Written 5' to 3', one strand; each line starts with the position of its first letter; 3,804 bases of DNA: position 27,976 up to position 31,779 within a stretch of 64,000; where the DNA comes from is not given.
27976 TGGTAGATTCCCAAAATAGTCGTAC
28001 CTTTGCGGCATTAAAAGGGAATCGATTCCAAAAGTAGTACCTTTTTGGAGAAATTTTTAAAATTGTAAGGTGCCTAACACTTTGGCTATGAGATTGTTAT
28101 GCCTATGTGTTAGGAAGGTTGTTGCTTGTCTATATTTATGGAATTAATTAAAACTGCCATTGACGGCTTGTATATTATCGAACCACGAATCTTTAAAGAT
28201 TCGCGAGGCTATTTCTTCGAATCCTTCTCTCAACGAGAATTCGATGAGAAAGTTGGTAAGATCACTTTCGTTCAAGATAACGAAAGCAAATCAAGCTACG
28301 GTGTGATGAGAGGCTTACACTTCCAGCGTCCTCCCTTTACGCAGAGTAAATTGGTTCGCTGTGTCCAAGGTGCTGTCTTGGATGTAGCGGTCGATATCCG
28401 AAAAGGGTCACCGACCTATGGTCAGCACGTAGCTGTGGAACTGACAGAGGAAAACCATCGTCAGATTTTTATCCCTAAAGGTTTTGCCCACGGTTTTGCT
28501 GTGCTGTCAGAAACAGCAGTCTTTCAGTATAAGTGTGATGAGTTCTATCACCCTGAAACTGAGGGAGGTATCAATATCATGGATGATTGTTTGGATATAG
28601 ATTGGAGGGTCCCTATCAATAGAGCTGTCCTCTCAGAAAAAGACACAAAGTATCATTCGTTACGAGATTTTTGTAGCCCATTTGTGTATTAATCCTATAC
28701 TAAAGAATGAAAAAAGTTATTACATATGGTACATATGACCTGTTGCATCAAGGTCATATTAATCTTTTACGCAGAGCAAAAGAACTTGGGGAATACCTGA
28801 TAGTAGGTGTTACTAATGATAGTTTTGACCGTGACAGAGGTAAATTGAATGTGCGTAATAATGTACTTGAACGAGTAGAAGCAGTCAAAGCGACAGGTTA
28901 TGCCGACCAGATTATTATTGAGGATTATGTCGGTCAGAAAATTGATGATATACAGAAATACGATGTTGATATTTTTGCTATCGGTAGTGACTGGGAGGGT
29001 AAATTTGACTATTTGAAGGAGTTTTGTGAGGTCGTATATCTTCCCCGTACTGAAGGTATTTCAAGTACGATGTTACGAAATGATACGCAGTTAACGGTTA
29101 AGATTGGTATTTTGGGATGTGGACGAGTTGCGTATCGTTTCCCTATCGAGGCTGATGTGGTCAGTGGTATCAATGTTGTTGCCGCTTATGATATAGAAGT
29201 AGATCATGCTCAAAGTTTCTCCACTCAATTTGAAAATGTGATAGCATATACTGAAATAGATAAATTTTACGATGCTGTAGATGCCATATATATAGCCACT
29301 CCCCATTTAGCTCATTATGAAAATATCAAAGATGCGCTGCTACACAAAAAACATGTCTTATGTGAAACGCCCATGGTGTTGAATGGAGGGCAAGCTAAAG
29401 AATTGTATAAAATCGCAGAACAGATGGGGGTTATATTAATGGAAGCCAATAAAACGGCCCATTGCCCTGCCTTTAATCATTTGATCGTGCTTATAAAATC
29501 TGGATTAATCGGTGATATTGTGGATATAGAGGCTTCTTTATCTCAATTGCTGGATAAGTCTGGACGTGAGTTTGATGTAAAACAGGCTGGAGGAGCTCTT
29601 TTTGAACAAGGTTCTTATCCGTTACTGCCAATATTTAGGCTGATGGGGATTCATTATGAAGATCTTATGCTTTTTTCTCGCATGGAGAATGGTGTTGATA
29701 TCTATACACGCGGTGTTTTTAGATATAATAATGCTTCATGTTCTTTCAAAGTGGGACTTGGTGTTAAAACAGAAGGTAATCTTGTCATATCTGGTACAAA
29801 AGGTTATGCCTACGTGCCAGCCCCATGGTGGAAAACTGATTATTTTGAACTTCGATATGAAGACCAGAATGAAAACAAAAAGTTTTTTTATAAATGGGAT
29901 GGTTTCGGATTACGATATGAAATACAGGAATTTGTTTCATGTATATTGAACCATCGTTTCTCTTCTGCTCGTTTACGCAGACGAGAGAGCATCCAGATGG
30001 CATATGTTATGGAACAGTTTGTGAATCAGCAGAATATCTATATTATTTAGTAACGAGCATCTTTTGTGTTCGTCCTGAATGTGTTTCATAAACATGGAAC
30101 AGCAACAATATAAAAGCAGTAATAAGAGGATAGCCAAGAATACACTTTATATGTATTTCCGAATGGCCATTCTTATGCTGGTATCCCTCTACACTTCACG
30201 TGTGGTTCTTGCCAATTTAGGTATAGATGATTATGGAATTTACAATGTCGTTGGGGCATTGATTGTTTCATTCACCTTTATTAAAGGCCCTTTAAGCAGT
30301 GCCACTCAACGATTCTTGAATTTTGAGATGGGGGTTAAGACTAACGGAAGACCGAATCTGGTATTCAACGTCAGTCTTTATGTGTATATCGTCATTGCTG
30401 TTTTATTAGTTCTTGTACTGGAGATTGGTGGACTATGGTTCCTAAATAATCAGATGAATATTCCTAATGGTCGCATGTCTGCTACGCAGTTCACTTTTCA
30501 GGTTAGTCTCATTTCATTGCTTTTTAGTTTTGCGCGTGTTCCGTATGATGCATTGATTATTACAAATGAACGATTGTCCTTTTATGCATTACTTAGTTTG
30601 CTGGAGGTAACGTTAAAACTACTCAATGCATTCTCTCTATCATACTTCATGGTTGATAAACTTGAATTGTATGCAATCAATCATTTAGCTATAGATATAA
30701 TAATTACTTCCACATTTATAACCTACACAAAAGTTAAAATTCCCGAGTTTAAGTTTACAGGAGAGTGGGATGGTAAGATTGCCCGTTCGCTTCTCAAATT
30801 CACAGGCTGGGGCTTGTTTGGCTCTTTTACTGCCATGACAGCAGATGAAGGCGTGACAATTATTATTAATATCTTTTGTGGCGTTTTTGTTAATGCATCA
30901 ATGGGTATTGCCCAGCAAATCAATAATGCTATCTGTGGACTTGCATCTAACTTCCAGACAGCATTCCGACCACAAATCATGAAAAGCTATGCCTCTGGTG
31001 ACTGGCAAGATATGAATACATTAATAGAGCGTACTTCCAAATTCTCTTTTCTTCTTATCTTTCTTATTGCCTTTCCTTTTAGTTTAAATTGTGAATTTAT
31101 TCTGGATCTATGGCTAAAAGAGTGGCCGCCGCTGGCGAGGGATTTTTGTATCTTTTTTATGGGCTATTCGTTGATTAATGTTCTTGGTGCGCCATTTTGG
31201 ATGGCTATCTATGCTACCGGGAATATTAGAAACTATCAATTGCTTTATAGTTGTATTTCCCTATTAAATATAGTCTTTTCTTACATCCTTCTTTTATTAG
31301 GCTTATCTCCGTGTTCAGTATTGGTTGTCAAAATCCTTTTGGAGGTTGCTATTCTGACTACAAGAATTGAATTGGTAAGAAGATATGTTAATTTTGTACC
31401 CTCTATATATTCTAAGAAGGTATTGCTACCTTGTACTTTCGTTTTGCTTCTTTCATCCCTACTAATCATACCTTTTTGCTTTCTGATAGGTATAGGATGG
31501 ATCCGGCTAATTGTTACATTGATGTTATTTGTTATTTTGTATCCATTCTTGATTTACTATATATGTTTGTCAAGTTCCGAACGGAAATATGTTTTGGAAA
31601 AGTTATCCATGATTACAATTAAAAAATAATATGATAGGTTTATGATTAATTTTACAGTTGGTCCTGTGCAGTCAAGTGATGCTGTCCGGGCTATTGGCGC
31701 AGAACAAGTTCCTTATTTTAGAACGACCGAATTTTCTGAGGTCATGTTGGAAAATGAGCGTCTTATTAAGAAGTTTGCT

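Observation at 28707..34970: TagD::Gfo/Idh/MocA fusion, class V aminotransferase, GNAT and two LicD genes: possible CDP-glycerol to CDP-(N-acetyl)aminopropanediol phosphate decoration pathway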

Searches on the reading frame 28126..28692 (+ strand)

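Call 4: search_protein_families(library=pfam, proteins=[window:28126-28692:+], max_evalue=0.01)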
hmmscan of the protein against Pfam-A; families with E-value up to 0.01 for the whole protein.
window:28126-28692:+ (188 aa): 1 family
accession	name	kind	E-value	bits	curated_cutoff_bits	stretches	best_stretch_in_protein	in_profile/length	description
PF00908.23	dTDP_sugar_isom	-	5.9e-72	241.3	27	1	9-181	1-168/168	dTDP-4-dehydrorhamnose 3,5-epimerase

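Call 5: search_protein_families(library=ncbifam, proteins=[window:28126-28692:+], max_evalue=0.01)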
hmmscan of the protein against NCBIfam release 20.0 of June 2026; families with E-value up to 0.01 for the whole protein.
window:28126-28692:+ (188 aa): 1 family
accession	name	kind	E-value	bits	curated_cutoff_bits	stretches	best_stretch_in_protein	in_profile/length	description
TIGR01221.1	rmlC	equivalog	1.8e-70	236.3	155.75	1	7-181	2-174/176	dTDP-4-dehydrorhamnose 3,5-epimerase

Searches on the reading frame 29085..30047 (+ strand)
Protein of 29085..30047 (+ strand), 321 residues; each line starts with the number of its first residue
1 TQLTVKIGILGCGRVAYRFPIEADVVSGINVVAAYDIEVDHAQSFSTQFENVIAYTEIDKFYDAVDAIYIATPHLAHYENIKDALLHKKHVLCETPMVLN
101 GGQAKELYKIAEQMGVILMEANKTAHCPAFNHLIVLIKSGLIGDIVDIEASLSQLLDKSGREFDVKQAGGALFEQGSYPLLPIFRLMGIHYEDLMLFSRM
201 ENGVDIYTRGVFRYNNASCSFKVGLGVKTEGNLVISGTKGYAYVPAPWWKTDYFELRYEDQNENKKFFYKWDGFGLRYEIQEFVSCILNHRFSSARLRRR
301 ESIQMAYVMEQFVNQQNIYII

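Call 36: search_solved_structures(query=window:29085-30047:+, max_evalue=1e-15, show_alignments=5)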
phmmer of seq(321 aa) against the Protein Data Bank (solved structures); distinct sequences matched with E-value up to 1e-15: 10.
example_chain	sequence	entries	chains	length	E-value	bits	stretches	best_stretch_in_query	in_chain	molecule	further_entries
3e9m_A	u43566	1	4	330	2.1e-26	96.2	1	5-314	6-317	Oxidoreductase, Gfo/Idh/MocA family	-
4iq0_A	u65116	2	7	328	2.5e-22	82.8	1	4-229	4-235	Oxidoreductase, Gfo/Idh/MocA family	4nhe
2ho5_A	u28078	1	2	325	3.9e-22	82.1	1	5-229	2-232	Oxidoreductase, Gfo/Idh/MocA family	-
3evn_A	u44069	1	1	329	6.8e-21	78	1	5-260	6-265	Oxidoreductase, Gfo/Idh/MocA family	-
3rc9_A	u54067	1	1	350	8.7e-20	74.4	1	5-210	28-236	Sugar 3-ketoreductase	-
3rcb_A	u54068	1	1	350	1.2e-19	73.9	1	5-210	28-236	Sugar 3-ketoreductase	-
3rbv_A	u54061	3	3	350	1.2e-19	73.9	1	5-210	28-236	Sugar 3-ketoreductase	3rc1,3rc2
2o48_X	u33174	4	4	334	1.6e-19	73.5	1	27-290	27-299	Dimeric dihydrodiol dehydrogenase | Trans-1,2-dihydrobenzene-1,2-diol dehydrogenase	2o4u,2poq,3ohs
3rc7_A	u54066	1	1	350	4.3e-19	72.1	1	5-210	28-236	Sugar 3-ketoreductase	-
4had_A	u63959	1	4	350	7.1e-17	64.8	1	35-293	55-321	Probable oxidoreductase protein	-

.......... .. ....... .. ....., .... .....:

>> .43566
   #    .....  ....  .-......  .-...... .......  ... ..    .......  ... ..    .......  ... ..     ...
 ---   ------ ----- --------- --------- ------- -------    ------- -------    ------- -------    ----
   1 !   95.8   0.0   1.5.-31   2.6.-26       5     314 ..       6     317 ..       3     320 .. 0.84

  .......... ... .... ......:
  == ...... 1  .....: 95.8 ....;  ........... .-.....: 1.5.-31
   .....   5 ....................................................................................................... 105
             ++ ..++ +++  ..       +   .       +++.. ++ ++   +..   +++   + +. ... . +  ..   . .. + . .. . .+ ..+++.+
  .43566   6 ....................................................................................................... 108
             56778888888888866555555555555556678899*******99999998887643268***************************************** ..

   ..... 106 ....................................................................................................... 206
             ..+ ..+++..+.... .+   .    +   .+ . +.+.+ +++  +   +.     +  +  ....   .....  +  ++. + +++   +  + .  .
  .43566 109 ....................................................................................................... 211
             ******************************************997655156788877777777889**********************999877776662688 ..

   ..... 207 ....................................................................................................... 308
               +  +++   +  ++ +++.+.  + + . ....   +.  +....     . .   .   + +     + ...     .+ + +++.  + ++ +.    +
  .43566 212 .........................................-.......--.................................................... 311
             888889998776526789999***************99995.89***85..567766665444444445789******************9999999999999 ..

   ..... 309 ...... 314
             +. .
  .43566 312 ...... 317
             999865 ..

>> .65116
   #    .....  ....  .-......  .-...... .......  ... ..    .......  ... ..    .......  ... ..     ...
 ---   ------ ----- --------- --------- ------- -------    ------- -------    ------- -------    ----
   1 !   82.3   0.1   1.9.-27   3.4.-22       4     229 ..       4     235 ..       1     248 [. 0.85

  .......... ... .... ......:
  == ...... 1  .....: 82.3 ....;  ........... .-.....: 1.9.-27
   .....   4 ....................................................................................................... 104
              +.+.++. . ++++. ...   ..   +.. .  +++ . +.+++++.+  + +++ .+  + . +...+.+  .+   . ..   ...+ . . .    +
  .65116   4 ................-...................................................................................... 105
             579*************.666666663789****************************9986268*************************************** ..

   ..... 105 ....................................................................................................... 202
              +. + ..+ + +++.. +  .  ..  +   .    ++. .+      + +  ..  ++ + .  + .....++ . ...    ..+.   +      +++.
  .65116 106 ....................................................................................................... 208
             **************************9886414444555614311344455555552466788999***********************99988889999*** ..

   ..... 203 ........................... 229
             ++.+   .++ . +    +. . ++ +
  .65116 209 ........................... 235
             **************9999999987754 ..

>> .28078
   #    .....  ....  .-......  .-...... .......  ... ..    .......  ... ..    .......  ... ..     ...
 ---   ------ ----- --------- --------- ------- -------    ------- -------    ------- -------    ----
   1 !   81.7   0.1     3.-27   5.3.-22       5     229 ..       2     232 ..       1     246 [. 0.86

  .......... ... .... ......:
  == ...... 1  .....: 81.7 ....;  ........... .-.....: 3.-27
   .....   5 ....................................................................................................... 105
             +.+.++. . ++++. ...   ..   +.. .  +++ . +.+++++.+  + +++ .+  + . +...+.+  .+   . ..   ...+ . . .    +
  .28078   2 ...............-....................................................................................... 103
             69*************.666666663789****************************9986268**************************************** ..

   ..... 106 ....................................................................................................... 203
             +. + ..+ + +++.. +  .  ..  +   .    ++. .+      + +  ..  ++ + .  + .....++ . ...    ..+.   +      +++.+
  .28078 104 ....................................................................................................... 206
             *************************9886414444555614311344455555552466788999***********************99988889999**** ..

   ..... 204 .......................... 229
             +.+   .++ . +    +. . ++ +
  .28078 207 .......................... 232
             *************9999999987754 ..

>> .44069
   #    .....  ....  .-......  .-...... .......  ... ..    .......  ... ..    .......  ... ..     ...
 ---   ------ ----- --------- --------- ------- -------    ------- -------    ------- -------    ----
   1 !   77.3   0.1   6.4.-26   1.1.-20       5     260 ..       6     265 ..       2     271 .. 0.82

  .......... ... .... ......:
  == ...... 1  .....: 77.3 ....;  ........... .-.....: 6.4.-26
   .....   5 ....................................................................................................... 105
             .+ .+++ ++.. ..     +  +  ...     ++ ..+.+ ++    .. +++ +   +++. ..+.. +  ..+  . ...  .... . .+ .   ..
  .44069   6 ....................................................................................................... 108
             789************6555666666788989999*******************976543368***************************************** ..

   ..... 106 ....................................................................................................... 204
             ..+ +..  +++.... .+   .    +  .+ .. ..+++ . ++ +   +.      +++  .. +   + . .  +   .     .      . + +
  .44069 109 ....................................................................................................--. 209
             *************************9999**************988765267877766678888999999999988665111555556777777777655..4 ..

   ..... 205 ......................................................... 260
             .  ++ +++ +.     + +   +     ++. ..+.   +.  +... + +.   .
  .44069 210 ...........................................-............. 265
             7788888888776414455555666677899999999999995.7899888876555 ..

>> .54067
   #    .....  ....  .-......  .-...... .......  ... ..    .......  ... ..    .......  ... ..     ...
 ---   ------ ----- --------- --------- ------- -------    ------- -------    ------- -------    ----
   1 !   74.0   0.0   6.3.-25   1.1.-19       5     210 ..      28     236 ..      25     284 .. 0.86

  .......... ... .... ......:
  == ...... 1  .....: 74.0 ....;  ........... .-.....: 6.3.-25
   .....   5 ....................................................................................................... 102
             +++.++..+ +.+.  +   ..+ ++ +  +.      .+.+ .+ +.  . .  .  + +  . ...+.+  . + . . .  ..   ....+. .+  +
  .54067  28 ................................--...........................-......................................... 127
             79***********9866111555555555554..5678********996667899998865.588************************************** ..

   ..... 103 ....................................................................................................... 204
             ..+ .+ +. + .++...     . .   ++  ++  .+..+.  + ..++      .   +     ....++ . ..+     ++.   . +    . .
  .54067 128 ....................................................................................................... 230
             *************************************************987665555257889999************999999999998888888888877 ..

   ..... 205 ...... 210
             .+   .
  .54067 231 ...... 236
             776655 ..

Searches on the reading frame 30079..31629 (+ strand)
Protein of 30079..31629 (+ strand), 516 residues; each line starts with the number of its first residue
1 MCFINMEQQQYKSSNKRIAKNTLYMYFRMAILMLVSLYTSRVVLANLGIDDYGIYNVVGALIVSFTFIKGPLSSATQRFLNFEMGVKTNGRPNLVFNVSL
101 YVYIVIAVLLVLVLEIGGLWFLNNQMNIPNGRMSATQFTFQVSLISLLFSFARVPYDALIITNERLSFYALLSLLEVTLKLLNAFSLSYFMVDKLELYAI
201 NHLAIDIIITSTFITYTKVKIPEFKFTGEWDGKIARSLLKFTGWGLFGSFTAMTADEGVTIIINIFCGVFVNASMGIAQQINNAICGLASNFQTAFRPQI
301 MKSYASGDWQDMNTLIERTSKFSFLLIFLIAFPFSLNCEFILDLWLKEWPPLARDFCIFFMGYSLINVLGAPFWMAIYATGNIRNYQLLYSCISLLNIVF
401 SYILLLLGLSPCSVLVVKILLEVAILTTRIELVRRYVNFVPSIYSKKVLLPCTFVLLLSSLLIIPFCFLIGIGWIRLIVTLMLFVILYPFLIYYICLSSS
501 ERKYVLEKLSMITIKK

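Call 4: search_protein_families(library=pfam, proteins=[window:30079-31629:+], max_evalue=0.01)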
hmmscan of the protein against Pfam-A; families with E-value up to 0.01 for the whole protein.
window:30079-31629:+ (516 aa): 1 family
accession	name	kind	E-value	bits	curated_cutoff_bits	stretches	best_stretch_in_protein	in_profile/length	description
PF01554.23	MatE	-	0.00026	21.2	24.9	1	260-403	17-161/161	MatE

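Call 5: search_protein_families(library=ncbifam, proteins=[window:30079-31629:+], max_evalue=0.01)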
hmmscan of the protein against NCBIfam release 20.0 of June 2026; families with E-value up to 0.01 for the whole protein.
window:30079-31629:+ (516 aa): 0 families
